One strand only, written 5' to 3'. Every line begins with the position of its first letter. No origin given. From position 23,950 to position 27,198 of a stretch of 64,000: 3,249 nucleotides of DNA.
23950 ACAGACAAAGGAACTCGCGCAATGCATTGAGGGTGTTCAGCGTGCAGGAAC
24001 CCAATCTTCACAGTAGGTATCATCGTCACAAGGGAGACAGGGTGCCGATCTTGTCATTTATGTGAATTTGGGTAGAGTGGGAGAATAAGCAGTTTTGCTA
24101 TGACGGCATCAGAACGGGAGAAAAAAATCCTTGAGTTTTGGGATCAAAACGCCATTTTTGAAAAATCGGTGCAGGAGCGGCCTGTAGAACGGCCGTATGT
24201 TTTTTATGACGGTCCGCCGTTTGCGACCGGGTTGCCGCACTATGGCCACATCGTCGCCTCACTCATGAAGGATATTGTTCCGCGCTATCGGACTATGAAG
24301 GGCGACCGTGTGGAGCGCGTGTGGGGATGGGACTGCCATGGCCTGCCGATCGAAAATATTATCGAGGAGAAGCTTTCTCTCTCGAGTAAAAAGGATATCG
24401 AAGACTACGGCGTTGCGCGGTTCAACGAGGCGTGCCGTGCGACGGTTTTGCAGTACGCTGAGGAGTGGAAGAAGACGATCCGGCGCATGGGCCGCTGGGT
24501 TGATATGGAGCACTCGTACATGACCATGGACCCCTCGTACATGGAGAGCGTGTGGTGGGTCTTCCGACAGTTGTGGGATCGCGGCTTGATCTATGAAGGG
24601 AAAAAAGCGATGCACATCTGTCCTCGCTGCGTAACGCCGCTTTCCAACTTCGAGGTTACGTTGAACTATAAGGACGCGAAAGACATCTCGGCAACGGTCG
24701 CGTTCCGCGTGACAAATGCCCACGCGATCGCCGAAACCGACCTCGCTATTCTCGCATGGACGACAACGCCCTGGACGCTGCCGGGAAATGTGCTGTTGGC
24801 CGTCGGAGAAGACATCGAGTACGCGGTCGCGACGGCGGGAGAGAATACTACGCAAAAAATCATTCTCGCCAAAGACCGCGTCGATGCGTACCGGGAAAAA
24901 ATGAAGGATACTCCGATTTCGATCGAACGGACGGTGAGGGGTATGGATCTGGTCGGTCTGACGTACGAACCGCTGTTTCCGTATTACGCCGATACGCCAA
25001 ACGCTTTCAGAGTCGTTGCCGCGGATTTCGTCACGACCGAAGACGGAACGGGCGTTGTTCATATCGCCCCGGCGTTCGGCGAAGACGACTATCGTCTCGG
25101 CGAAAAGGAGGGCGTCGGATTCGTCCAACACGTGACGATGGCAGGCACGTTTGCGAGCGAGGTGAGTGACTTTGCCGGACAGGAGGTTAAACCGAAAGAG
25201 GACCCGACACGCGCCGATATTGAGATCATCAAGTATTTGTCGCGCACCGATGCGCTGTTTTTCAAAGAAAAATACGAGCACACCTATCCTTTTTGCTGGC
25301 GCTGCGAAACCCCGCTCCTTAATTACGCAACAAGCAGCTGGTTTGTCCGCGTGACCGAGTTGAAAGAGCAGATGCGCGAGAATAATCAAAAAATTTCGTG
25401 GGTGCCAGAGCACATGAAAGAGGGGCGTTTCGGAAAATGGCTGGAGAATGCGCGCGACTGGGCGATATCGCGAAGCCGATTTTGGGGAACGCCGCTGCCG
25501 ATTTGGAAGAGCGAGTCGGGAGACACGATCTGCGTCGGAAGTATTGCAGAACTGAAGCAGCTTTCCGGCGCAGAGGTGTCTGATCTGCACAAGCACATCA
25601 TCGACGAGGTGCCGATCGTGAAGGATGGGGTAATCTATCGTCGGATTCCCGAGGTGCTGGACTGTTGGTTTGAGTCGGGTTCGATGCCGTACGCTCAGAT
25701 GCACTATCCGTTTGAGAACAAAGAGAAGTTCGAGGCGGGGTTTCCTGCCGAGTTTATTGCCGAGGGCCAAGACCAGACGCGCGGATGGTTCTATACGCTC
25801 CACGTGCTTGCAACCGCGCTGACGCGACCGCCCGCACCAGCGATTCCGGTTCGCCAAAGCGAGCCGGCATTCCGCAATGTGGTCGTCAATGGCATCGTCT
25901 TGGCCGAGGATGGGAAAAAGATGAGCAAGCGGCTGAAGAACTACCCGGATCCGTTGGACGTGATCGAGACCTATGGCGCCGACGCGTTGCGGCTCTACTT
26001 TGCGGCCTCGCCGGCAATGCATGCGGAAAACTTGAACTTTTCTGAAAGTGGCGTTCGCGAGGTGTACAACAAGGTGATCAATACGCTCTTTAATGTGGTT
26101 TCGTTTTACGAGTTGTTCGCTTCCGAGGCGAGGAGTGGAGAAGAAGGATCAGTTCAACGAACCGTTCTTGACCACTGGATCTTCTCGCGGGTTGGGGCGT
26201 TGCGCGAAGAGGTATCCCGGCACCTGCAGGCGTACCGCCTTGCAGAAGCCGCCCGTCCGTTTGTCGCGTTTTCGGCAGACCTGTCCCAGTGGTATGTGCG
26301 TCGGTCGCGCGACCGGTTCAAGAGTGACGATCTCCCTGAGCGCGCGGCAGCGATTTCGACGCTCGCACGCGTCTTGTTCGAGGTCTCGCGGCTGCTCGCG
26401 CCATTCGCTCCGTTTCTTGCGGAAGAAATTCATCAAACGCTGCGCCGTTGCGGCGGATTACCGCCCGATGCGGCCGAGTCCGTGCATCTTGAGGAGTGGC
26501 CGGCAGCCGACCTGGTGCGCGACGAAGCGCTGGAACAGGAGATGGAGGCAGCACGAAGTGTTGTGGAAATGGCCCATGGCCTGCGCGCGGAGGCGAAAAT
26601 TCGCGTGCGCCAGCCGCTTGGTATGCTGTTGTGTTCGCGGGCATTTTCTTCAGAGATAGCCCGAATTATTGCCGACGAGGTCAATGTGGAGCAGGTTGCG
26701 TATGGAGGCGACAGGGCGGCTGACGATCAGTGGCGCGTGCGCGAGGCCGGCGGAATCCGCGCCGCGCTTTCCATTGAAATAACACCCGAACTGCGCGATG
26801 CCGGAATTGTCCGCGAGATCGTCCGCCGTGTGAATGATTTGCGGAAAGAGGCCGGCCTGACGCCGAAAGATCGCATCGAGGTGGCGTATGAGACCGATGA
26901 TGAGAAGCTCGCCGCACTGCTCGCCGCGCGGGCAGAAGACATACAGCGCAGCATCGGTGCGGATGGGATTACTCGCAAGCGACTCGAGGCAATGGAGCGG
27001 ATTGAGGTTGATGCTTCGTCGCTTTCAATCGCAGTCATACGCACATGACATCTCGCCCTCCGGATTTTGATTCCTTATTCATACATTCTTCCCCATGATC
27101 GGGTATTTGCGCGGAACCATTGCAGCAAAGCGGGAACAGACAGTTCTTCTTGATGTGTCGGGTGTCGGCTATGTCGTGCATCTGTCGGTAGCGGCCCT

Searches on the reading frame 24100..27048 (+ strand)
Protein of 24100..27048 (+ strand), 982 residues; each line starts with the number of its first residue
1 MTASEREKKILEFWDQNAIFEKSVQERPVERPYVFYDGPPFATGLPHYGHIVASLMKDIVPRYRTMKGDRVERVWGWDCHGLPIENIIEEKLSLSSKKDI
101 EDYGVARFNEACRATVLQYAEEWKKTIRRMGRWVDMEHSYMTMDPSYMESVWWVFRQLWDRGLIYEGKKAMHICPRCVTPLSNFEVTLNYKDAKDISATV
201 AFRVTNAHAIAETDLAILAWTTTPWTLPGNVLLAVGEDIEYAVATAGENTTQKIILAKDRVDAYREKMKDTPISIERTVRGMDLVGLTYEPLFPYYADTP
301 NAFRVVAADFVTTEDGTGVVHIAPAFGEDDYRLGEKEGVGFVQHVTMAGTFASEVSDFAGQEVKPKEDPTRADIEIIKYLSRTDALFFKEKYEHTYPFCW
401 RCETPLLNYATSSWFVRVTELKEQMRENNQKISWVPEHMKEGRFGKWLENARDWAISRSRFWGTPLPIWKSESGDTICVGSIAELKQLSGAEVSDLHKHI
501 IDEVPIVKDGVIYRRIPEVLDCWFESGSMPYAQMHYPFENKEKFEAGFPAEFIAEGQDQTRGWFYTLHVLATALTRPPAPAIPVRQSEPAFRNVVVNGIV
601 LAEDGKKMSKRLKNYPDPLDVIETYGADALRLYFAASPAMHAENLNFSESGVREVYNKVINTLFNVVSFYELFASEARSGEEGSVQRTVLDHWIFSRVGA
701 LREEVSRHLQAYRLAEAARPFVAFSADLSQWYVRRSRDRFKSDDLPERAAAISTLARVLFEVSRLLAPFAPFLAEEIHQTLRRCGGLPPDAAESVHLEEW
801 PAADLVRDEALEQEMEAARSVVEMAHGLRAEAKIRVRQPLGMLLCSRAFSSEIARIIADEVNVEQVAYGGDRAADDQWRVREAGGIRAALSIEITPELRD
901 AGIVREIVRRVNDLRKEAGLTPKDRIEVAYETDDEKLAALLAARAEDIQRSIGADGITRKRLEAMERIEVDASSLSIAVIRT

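Call 60: search_protein_families(library=pfam, proteins=[window:24100-27048:+], max_evalue=0.00001)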
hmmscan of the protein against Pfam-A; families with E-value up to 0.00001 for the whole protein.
window:24100-27048:+ (982 aa): 4 families
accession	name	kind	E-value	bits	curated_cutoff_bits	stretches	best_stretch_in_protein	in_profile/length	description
PF00133.28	tRNA-synt_1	-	5.1e-144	480.5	22.7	1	9-645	1-413/414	tRNA synthetases class I (I, L, M and V)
PF08264.19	Anticodon_1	-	1.6e-29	103.2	25.1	1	691-840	1-144/148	Anticodon-binding domain of tRNA ligase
PF09334.17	tRNA-synt_1g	-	8.3e-21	74.6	20.1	2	40-186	8-135/391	tRNA synthetases class I (M)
PF19302.4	DUF5915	-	1.5e-17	64.2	27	1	874-980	88-193/195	Domain of unknown function (DUF5915)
